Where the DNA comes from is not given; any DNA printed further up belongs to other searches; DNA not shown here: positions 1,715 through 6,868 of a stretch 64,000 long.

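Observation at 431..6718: CdrS-like RHH - FtsZ - 1617-aa scaffold protein: a candidate three-gene division/cytoskeletal module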

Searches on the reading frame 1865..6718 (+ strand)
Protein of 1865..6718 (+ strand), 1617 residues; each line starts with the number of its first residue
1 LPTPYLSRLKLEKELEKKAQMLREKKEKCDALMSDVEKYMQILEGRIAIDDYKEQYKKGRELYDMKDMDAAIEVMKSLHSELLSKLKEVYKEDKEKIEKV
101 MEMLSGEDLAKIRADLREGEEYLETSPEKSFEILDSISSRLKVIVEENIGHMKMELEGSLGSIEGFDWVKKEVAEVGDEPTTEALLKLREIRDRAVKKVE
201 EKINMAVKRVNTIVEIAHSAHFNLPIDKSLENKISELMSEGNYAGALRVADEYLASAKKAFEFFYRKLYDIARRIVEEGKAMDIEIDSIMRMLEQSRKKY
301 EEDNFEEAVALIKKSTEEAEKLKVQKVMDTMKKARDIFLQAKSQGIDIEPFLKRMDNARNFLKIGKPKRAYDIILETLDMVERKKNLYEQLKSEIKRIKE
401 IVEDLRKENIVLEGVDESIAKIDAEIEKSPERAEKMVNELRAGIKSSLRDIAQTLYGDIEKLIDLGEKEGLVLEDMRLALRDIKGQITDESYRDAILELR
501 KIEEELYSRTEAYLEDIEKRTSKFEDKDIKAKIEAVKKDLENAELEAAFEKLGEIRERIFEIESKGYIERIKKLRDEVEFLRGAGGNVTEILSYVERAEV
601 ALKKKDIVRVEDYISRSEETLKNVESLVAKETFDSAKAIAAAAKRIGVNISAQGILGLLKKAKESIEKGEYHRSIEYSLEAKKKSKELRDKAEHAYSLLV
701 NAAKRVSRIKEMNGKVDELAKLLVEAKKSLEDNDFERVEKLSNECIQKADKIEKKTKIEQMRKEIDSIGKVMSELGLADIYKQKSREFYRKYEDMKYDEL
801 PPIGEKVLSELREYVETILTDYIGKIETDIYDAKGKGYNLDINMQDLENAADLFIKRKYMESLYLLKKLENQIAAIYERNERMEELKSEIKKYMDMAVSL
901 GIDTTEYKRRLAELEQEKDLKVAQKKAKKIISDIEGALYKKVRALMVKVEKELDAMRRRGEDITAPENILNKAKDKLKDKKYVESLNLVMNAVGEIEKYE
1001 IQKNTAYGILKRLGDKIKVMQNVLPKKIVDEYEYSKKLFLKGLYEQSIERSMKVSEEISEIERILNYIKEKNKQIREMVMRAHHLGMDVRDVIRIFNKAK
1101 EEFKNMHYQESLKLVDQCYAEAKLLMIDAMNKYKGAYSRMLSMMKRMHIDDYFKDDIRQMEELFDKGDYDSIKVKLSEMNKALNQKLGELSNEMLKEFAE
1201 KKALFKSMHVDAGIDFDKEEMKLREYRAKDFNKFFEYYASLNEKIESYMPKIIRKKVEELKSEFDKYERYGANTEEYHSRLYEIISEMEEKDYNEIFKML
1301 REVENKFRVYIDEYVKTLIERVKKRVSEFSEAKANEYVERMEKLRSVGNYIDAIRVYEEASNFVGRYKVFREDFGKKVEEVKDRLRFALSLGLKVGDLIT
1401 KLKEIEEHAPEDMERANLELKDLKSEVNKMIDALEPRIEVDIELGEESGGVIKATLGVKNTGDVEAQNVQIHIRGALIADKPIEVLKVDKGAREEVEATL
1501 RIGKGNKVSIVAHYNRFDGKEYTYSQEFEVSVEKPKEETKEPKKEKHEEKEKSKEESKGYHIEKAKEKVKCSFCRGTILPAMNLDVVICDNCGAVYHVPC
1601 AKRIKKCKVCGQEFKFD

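Call 3: search_protein_families(library=pfam, proteins=[window:1865-6718:+], max_evalue=0.01)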
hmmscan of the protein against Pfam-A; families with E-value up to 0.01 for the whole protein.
window:1865-6718:+ (1617 aa): 1 family
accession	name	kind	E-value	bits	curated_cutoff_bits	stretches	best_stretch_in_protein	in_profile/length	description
PF14446.12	Prok-RING_1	-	2.1e-08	34.4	29.1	1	1566-1616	2-53/54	Prokaryotic RING finger family 1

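Call 4: search_protein_families(library=ncbifam, proteins=[window:1865-6718:+], max_evalue=0.01)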
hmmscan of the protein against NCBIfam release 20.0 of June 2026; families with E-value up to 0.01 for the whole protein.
window:1865-6718:+ (1617 aa): 1 family
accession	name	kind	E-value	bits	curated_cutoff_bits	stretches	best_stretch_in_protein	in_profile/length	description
NF052674.1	SAXB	equivalog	6.7e-05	23.3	95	0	622-686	31-93/111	SoxAX-binding protein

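Call 6: find_homologous_proteins(query=window:1865-6718:+, max_evalue=0.001)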
Query window:1865-6718:+ (1617 aa): 28 proteins with E <= 0.001 among 8000 candidates.
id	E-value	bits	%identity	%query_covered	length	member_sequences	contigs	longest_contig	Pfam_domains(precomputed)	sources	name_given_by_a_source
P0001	0.0e+0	3389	100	100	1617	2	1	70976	PF14446.13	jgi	-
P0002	0.0e+0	2597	75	100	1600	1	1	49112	PF14446.13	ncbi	-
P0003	0.0e+0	2553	72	100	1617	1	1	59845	PF14446.13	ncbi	-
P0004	0.0e+0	2300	67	100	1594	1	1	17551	PF14446.13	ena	-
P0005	0.0e+0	2190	64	100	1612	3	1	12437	PF14446.13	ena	-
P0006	0.0e+0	2163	63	100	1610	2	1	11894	PF14446.13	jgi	-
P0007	0.0e+0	2132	61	100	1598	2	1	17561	PF14446.13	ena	-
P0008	0.0e+0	2097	61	99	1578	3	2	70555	PF14446.13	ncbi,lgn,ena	-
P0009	0.0e+0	2040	60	100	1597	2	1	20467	PF14446.13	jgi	-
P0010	0.0e+0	2029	60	100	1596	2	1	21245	PF14446.13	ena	-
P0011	0.0e+0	1850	55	100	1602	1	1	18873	PF14446.13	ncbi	-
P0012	0.0e+0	1844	54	100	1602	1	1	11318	PF14446.13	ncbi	-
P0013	0.0e+0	1799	54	100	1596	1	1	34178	PF14446.13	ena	-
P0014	0.0e+0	1762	53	100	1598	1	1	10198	PF14446.13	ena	-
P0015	0.0e+0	1758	52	100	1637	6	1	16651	PF14446.13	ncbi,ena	-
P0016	0.0e+0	1744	53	100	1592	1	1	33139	PF14446.13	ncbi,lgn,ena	-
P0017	0.0e+0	1089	36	100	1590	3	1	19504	PF14446.13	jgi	-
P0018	0.0e+0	1066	37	100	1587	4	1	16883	PF14446.13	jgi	-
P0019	0.0e+0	1017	36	100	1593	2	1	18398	PF14446.13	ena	-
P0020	3.6e-298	1011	35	100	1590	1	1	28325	PF14446.13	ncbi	-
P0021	4.7e-289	981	35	100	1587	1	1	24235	PF14446.13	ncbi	-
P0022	7.2e-283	960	35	100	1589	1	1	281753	PF14446.13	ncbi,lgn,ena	-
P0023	2.1e-277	942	35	100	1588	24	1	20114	PF14446.13,PF07719.24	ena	-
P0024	1.1e-275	936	34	100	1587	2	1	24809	PF14446.13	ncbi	-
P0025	6.3e-275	934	36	100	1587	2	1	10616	PF14446.13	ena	-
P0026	2.4e-269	915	33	100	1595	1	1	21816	PF14446.13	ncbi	-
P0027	2.3e-23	100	21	71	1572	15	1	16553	PF14446.13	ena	-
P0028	3.1e-16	77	30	11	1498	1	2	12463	PF14446.13,PF07719.24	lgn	-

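Call 7: find_encoding_contigs(protein=P0022, flank=8000, max_places=3)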
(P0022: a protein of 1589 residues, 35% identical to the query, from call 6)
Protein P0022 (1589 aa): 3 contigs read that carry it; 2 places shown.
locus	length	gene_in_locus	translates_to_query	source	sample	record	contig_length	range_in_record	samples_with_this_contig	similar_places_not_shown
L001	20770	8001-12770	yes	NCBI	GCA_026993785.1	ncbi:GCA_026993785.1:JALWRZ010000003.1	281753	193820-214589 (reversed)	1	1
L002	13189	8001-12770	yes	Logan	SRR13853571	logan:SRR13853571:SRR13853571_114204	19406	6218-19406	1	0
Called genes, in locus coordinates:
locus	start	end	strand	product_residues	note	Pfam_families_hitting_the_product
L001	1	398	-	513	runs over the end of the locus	-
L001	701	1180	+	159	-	-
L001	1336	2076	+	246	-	-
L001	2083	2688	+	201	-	-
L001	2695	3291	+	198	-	-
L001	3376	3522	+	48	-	-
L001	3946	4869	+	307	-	PF27245:AF_0692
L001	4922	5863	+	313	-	PF08271:Zn_Ribbon_TF, PF00382:TFIIB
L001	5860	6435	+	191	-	PF00117:GATase, PF07722:Peptidase_C26 (weak)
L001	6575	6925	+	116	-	PF17723:RHH_8 (faint), PF01402:RHH_1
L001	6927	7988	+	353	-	PF00091:Tubulin, PF12327:FtsZ_C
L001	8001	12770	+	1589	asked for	PF14446:Prok-RING_1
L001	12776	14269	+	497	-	PF17884:DUF5591, PF01472:PUA (weak)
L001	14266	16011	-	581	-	PF03104:DNA_pol_B_exo1, PF00136:DNA_pol_B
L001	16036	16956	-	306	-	PF04055:Radical_SAM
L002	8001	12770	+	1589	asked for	PF14446:Prok-RING_1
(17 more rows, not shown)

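Call 8: find_encoding_contigs(protein=P0027, flank=8000, max_places=3)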
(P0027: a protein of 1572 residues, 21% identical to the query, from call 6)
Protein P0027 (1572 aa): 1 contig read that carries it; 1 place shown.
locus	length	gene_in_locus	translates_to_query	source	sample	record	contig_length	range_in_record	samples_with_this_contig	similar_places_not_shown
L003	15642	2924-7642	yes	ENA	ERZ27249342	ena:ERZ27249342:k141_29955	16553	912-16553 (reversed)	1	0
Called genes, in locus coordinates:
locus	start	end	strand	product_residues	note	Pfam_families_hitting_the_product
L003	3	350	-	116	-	?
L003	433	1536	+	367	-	PF07969:Amidohydro_3 (weak), PF01979:Amidohydro_1, PF07969:Amidohydro_3 (weak)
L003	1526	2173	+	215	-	PF01872:RibD_C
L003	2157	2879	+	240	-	PF00149:Metallophos, PF12850:Metallophos_2 (faint)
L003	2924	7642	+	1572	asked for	PF14446:Prok-RING_1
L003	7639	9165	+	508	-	PF17884:DUF5591, PF01472:PUA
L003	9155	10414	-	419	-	PF13660:DUF4147, PF05161:MOFRL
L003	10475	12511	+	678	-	PF12838:Fer4_7 (weak), PF13183:Fer4_8, PF13187:Fer4_9, PF13237:Fer4_10, PF13484:Fer4_16 (weak), PF13534:Fer4_17 (weak), PF02754:CCG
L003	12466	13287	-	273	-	PF04414:tRNA_deacylase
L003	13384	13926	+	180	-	-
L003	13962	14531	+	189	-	PF01949:Endo_dU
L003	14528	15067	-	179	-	PF00013:KH_1 (weak), PF21800:KH_KRR1_2nd, PF22891:KH_PNO1_2nd, PF00013:KH_1 (weak)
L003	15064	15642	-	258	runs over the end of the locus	PF01163:RIO1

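Call 9: find_encoding_contigs(protein=P0028, flank=8000, max_places=3)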
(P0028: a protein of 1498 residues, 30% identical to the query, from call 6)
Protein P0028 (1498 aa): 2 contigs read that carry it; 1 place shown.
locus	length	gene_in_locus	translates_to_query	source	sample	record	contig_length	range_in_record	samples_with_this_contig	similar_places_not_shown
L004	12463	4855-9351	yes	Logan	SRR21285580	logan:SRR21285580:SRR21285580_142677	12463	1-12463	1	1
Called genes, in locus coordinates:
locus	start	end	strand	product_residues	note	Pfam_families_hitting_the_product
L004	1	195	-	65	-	?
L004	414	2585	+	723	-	PF04851:ResIII, PF00270:DEAD, PF22527:DEXQc_Suv3 (weak), PF12826:HHH_2 (faint), PF00271:Helicase_C, PF20470:HTH_61, PF21280:Helicase_dom4_arc, PF14520:HHH_5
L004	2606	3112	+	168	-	PF08617:CGI-121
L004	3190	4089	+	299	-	PF07837:FTCD_N, PF02971:FTCD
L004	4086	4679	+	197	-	PF04961:FTCD_C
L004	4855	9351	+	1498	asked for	PF07719:TPR_2 (faint), PF14446:Prok-RING_1 (weak)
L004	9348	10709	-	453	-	PF01523:PmbA_TldD_1st, PF19290:PmbA_TldD_2nd, PF19289:PmbA_TldD_3rd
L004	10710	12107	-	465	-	PF01523:PmbA_TldD_1st, PF19290:PmbA_TldD_2nd, PF19289:PmbA_TldD_3rd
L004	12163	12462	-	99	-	?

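Call 12: find_related_loci(query=A1, collection=genome_contigs, flank=6000)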
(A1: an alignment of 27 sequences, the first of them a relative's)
Query A1 (1617 aa) in genome_contigs; peptide patterns used: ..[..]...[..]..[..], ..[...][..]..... (x = any residue, [..] = any of these).
53 stretches matched a pattern; 24 encode a relative of the query (tblastn E <= 1e-3); 24 distinct loci.
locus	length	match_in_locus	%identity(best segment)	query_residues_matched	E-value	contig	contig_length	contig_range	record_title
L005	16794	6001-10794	62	1-1617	0e+0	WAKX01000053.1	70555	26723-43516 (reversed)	MAG: DHVE2 group archaeon isolate S013_21_esom k151_49372, whole genome shotgun sequence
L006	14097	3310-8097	60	1-1617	0e+0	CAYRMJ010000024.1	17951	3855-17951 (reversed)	MAG TPA_asm: uncultured Thermoplasmata archaeon isolate SRP163575_co3_21 genome assembly, contig: NODE_3283_length_17951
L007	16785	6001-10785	59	1-1617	0e+0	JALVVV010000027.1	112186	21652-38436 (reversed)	MAG: DHVE2 group archaeon isolate M10_metabat1_scaf2bin.049 M10_NODE_33_length_112186_cov_37.556617, whole genome shotgu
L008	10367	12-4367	60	144-1617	0e+0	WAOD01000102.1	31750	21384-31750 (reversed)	MAG: DHVE2 group archaeon isolate S142_16 k151_92250, whole genome shotgun sequence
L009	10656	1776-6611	64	1-1617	0e+0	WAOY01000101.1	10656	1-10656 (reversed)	MAG: DHVE2 group archaeon isolate S143_106 k151_297427, whole genome shotgun sequence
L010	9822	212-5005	62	1-1617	0e+0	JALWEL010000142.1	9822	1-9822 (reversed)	MAG: DHVE2 group archaeon isolate T11_metabat1_scaf2bin.092 T11_NODE_3785_length_9822_cov_2.124291, whole genome shotgun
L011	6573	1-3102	54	605-1617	0e+0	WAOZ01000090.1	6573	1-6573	MAG: DHVE2 group archaeon isolate S143_98 k151_310490, whole genome shotgun sequence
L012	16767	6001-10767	35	1-1617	0e+0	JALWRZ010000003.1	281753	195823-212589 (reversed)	MAG: DHVE2 group archaeon isolate M2_metabat2_scaf2bin.040 M2_NODE_11_length_281753_cov_7.929133, whole genome shotgun s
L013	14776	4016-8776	36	1-1617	0e+0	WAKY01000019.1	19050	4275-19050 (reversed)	MAG: Aciduliprofundum sp. isolate S013_35 k151_122153, whole genome shotgun sequence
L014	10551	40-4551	35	85-1617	0e+0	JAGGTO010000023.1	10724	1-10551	MAG: Thermoplasmata archaeon isolate AUK050 PB_MBMC_004_c_000000000057, whole genome shotgun sequence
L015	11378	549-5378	63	1-1617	0e+0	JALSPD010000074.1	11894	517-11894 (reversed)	MAG: DHVE2 group archaeon isolate 356-284_metabat2_scaf2bin.027 356-284_scaffold_2951_c1, whole genome shotgun sequence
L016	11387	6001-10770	37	1-1617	0e+0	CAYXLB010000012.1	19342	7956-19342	MAG TPA_asm: uncultured Thermoplasmata archaeon isolate SRP144503_co3_221 genome assembly, contig: NODE_504_length_19342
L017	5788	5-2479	34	763-1617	9e-141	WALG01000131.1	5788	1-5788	MAG: DHVE2 group archaeon isolate S014_41 k151_30071, whole genome shotgun sequence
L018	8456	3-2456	32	771-1617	2e-126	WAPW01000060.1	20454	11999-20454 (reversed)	MAG: Aciduliprofundum sp. isolate S145_39 k151_269058, whole genome shotgun sequence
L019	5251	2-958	59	1279-1617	4e-115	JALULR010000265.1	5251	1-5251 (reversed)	MAG: DHVE2 group archaeon isolate S145_maxbin2_scaf2bin.063_VB S145_NODE_9156_length_5251_cov_1.589969, whole genome sho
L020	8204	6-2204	37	859-1617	4e-145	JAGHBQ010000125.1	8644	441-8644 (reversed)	MAG: Thermoplasmata archaeon isolate AUK260 PB_MBMC_214_c_000000000075, whole genome shotgun sequence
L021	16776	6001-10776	53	1-1617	0e+0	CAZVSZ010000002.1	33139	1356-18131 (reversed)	MAG TPA_asm: uncultured Thermoplasmata archaeon isolate binchicken_co164_13 genome assembly, contig: NODE_122_length_331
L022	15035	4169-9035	25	1-1617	4e-127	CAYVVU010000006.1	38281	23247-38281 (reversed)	MAG TPA_asm: uncultured Thermoplasmata archaeon isolate SRP141552_co1_223 genome assembly, contig: NODE_366_length_38281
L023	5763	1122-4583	25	276-1611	6e-31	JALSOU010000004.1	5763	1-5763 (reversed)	MAG: Thermoplasmata archaeon isolate 356-284_metabat1_scaf2bin.148 356-284_scaffold_10576_c1, whole genome shotgun seque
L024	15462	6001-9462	25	276-1611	7e-28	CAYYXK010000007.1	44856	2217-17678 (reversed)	MAG TPA_asm: uncultured Thermoplasmata archaeon isolate SRP141559_co1_62 genome assembly, contig: NODE_237_length_44856_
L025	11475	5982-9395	35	292-1611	2e-26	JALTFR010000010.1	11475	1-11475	MAG: Thermoplasmata archaeon isolate S014_metabat2_scaf2bin.124 S014_NODE_1588_length_11475_cov_3.715985, whole genome s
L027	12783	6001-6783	24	1332-1610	2e-14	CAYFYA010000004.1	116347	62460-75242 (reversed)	MAG TPA_asm: uncultured Methanomassiliicoccales archaeon isolate ERP108616_co2_123 genome assembly, contig: NODE_84_leng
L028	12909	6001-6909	25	1292-1610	5e-13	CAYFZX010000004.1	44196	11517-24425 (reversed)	MAG TPA_asm: uncultured Methanomassiliicoccales archaeon isolate ERP108616_co2_132 genome assembly, contig: NODE_921_len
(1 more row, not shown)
